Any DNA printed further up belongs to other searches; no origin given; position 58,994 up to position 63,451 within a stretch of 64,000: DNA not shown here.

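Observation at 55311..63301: Complete type II Wadjet (JetABCD / EptABCD-like) condensin-type anti-plasmid defence operon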

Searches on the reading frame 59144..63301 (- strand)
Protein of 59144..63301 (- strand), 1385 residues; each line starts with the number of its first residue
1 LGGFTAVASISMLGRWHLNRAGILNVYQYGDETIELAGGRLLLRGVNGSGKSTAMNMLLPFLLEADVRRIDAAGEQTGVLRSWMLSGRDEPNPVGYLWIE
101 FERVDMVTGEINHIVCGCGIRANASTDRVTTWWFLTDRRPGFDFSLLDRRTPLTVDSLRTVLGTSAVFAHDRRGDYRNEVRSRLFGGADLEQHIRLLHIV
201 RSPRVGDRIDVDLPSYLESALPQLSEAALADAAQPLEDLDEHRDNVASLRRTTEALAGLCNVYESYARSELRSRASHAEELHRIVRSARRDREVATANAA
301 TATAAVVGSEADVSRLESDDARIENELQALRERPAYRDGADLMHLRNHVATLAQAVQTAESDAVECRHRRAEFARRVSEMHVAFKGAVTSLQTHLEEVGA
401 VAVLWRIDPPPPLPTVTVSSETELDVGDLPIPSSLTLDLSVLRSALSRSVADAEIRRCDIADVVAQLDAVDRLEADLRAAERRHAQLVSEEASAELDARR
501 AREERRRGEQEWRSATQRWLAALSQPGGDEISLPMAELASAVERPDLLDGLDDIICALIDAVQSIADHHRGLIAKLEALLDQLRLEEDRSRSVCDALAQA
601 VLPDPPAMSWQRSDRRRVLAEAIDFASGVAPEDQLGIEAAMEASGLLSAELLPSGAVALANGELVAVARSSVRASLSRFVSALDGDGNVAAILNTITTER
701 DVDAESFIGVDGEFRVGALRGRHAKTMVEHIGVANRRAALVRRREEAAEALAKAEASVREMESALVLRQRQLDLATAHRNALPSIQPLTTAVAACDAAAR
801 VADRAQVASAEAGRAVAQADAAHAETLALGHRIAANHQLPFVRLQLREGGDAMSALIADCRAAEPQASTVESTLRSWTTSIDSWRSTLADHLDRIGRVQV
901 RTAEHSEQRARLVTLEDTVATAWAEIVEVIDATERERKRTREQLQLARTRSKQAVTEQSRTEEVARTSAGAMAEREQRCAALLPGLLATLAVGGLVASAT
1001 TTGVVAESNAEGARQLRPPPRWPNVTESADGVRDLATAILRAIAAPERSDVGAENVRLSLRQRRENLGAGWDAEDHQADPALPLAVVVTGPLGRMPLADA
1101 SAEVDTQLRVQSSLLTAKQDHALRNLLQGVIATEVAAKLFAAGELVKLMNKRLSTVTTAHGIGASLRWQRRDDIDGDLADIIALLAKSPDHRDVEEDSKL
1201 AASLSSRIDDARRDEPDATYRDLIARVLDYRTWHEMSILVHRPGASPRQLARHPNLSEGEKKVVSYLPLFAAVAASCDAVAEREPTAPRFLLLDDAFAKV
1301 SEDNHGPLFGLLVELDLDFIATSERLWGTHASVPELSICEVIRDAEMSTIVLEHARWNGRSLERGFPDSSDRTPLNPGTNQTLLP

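Call 30: search_solved_structures(query=window:59144-63301:-, max_evalue=0.01, show_alignments=1)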
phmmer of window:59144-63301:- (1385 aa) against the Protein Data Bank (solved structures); distinct sequences matched with E-value up to 0.01: 1.
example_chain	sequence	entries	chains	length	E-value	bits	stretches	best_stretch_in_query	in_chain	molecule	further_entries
9qe0_A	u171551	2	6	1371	4.2e-57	196.9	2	14-281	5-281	JetC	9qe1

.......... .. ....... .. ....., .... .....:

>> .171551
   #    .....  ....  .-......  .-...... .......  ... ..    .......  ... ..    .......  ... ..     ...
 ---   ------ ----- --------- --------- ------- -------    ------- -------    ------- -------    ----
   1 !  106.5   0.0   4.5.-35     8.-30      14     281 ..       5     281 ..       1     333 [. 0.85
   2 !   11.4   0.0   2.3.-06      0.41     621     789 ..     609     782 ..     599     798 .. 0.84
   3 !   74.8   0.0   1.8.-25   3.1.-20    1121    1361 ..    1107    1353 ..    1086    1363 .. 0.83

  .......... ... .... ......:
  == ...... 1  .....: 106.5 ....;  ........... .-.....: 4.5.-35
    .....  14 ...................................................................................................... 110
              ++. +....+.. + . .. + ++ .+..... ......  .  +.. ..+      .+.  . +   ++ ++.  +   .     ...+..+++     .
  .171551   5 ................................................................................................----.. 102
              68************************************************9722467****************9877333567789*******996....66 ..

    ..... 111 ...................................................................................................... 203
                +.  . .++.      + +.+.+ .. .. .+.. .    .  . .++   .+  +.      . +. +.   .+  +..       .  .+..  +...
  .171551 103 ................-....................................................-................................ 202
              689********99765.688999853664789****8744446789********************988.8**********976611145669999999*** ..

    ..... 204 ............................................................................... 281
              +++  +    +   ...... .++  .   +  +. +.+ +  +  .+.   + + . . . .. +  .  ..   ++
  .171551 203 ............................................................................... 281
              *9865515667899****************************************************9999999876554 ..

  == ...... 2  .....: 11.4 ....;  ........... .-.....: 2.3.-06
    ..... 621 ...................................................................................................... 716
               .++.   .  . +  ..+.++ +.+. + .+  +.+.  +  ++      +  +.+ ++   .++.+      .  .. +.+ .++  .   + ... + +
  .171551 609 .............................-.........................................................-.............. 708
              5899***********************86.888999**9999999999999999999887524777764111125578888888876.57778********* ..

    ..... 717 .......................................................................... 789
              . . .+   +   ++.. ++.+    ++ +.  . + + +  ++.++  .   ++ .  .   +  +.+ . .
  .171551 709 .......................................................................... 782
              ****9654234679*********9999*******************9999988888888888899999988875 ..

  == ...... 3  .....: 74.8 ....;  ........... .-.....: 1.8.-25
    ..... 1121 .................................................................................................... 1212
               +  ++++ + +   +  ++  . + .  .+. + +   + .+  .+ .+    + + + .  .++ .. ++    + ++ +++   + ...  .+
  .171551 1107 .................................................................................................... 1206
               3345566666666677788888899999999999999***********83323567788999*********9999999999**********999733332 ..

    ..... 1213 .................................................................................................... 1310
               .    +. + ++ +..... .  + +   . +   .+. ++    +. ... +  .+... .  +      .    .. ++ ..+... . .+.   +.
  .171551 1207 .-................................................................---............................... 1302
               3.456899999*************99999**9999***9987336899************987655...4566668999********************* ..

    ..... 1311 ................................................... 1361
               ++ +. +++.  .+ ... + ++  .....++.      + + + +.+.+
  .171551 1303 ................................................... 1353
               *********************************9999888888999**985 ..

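Call 54: find_homologous_proteins(query=window:59144-63301:-, region=1130-1385, max_evalue=0.001)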
Query window:59144-63301:-, residues 1130-1385 (256 aa): 750 proteins with E <= 0.001 among 5618 candidates; the best 120 are listed.
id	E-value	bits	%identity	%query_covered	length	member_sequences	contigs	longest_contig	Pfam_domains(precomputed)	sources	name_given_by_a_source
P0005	1.3e-161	554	99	100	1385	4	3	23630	PF13558.13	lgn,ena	-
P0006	2.2e-135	468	89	95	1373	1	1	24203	PF13558.13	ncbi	-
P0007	6.4e-134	463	91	91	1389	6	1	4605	PF13558.13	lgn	-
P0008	1.2e-133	462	91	92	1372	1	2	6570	PF13558.13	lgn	-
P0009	1.3e-133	462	91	92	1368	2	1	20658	PF13558.13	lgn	-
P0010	2.2e-130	452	83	99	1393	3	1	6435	PF13558.13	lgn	-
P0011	6.3e-130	450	84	99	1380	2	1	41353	PF13558.13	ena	-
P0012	6.5e-129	447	88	92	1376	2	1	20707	PF13558.13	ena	-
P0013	1.0e-122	427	82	92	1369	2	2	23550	PF13558.13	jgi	jgi:uncharacterized protein (TIGR02680 family)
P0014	1.2e-121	423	83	92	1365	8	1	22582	PF13558.13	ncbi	-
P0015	1.9e-121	422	81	93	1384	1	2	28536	PF13558.13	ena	-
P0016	3.2e-121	422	82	91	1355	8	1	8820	PF13558.13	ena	-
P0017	1.8e-119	416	81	91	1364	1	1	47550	PF13558.13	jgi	jgi:uncharacterized protein (TIGR02680 family)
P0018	1.2e-118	413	81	92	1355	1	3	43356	PF13558.13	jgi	jgi:uncharacterized protein (TIGR02680 family)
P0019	1.4e-105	370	75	91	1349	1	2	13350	PF13558.13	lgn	-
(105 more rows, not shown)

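Call 73: search_dna_similar(query=window:59144-63301:-, collection=plasmids, mode=protein, max_rows=30, max_evalue=1e-10)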
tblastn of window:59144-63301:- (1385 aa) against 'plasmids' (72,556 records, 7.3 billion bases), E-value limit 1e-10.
Records with a match: 134; places in all: 137; records where one place covers at least 80% of the query: 0.
Best place of each record, by identity: <60% 134.
By first word of the organism name: Ralstonia 105; Streptomyces 19; Bacillus 4; Pseudonocardia 2; Cupriavidus 1; Alicyclobacillus 1; Priestia 1; Nonomuraea 1.
By predicted mobility (MOB-suite, as given by PLSDB): mobilizable 101; non-mobilizable 31; conjugative 2.
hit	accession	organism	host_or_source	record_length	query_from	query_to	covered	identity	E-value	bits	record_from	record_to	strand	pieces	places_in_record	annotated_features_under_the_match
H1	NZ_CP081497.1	Streptomyces sp. BHT-5-2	whole organism,plant soil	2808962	15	1363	62%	30.3%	5e-26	235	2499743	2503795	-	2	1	none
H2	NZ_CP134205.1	Streptomyces sp. BB1-1-1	bumble bee,whole organism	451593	3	1361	52%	35.5%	2e-40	326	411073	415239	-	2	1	TIGR02680 family protein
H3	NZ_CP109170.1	Streptomyces sp. NBC_01724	-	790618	15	1360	48%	37.1%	2e-41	335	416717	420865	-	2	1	TIGR02680 family protein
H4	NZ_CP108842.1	Streptomyces chartreusis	-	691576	15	1360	48%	36.8%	1e-41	335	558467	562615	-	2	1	TIGR02680 family protein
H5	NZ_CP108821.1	Streptomyces chartreusis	-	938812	15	1360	48%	36.8%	1e-41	335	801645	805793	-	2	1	TIGR02680 family protein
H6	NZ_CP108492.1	Streptomyces sp. NBC_01243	-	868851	15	1360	46%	37.9%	9e-41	334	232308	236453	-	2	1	TIGR02680 family protein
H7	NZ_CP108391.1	Streptomyces sp. NBC_01320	-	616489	15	1385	42%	31.2%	2e-24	215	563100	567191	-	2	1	TIGR02680 family protein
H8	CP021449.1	Ralstonia solanacearum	sesame seedling,cell culture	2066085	10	1380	39%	32.4%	7e-26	219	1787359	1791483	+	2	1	hypothetical protein (x2)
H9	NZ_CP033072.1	Streptomyces dangxiongensis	grass soil,grass soil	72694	16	1361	37%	34.1%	5e-31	241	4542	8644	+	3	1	hypothetical protein (x2) | SbcC/MukB-like Walker B domain-containing protein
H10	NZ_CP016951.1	Cupriavidus taiwanensis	Mimosa,single cell,nodules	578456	13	1360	45%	28.5%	1e-20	196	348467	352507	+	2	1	TIGR02680 family protein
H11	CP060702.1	Ralstonia solanacearum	tomato,cell culture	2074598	10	1380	39%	31.8%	8e-26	216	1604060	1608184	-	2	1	none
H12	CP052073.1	Ralstonia solanacearum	tomato,cell culture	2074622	10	1380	39%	31.8%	8e-26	216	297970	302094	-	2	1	none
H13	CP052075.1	Ralstonia solanacearum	tomato,cell culture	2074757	10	1380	39%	31.8%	8e-26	216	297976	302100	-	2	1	none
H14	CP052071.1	Ralstonia solanacearum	tomato,cell culture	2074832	10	1380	39%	31.8%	8e-26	216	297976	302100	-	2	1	none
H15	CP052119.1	Ralstonia solanacearum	tomato,cell culture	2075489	10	1380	39%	31.8%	8e-26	216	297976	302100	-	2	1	TIGR02680 family protein | TIGR02679 family protein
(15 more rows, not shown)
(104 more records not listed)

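Call 74: get_annotated_region(hit=H15, flank=5000)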
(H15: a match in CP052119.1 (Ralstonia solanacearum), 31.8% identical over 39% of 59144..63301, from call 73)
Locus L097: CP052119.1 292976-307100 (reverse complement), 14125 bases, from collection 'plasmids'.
description: Ralstonia solanacearum strain FJAT1458.F50 plasmid Plas1, complete sequence
organism: Ralstonia solanacearum (NCBI taxid 305)
taxonomy: Bacteria; Pseudomonadota; Betaproteobacteria; Burkholderiales; Burkholderiaceae; Ralstonia; Ralstonia solanacearum
host: -; source: tomato,cell culture; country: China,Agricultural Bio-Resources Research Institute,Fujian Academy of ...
typing (MOB-suite, as given by PLSDB): mobilizable; relaxase MOBP
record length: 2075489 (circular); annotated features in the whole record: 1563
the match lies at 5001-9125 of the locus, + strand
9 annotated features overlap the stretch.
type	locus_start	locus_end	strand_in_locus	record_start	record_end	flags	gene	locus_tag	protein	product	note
CDS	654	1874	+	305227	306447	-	-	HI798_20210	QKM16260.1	M20/M25/M40 family metallo-hydrolase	-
CDS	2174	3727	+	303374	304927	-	-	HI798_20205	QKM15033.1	TIGR02677 family protein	-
CDS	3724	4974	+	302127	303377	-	-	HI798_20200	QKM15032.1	TIGR02678 family protein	-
CDS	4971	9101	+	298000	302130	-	-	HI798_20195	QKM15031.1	TIGR02680 family protein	-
CDS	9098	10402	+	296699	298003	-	-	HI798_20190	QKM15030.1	TIGR02679 family protein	-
CDS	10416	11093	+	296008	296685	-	-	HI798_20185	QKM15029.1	hypothetical protein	-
CDS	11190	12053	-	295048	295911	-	-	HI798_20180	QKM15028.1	hypothetical protein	-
CDS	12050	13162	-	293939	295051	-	-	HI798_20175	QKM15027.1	hypothetical protein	-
CDS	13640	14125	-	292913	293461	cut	-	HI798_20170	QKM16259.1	GNAT family N-acetyltransferase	-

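Call 75: get_annotated_region(hit=H3, flank=5000)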
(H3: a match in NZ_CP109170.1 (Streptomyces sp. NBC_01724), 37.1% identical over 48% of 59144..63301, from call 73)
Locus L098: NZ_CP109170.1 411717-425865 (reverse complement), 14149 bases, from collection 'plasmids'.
description: Streptomyces sp. NBC_01724 plasmid unnamed1, complete sequence
organism: Streptomyces sp. NBC_01724 (NCBI taxid 2975922)
taxonomy: Bacteria; Actinomycetota; Actinomycetes; Kitasatosporales; Streptomycetaceae; Streptomyces; Streptomyces sp. NBC 01724
host: -; source: -; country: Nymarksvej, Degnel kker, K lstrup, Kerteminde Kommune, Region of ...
typing (MOB-suite, as given by PLSDB): mobilizable; relaxase MOBP
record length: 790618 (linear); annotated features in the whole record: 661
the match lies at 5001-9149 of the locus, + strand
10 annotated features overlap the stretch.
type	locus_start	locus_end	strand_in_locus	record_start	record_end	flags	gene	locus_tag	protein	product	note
CDS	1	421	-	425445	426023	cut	-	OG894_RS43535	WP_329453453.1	flavoprotein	-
CDS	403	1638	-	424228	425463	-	-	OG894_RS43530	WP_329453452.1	helix-turn-helix domain-containing protein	-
CDS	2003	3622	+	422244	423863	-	-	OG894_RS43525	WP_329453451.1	TIGR02677 family protein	-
CDS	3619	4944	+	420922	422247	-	-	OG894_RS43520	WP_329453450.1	TIGR02678 family protein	-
CDS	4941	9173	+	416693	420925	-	-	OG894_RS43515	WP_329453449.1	TIGR02680 family protein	-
CDS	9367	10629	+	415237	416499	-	-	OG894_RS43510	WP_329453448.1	TIGR02679 family protein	-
CDS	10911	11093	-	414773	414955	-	-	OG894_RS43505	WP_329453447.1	hypothetical protein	-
CDS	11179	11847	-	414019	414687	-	-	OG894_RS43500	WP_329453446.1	HAD hydrolase-like protein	-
CDS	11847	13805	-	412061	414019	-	-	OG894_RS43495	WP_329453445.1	phosphoribosyltransferase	-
CDS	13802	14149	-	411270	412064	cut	-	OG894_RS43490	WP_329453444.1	methyltransferase domain-containing protein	-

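Call 88: find_encoding_contigs(protein=P0005, flank=10000, max_places=4)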
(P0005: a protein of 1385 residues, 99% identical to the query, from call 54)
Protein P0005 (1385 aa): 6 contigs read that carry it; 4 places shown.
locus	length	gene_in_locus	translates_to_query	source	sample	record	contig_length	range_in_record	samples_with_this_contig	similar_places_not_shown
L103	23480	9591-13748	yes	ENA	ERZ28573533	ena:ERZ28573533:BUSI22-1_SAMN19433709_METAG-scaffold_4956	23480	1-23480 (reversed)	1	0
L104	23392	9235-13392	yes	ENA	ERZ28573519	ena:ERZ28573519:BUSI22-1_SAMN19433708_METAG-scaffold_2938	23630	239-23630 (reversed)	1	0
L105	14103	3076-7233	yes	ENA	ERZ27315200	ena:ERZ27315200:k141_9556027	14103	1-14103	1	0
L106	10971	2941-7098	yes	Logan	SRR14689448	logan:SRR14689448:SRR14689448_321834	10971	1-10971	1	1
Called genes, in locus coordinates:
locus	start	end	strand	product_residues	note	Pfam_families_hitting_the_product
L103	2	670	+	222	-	?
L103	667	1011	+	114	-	-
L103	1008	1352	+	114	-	-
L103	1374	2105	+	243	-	-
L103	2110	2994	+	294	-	PF21863:HTH_67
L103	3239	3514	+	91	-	PF00578:AhpC-TSA (weak)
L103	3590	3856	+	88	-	-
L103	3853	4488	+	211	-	-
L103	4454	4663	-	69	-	-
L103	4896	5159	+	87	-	-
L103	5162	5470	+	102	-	PF02452:PemK_toxin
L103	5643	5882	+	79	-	PF22513:FitA-like_RHH (weak)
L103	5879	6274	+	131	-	PF01850:PIN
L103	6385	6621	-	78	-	-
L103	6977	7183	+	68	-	-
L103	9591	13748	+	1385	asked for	PF13558:SbcC_Walker_B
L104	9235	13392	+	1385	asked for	PF13558:SbcC_Walker_B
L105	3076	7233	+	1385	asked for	PF13558:SbcC_Walker_B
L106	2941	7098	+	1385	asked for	PF13558:SbcC_Walker_B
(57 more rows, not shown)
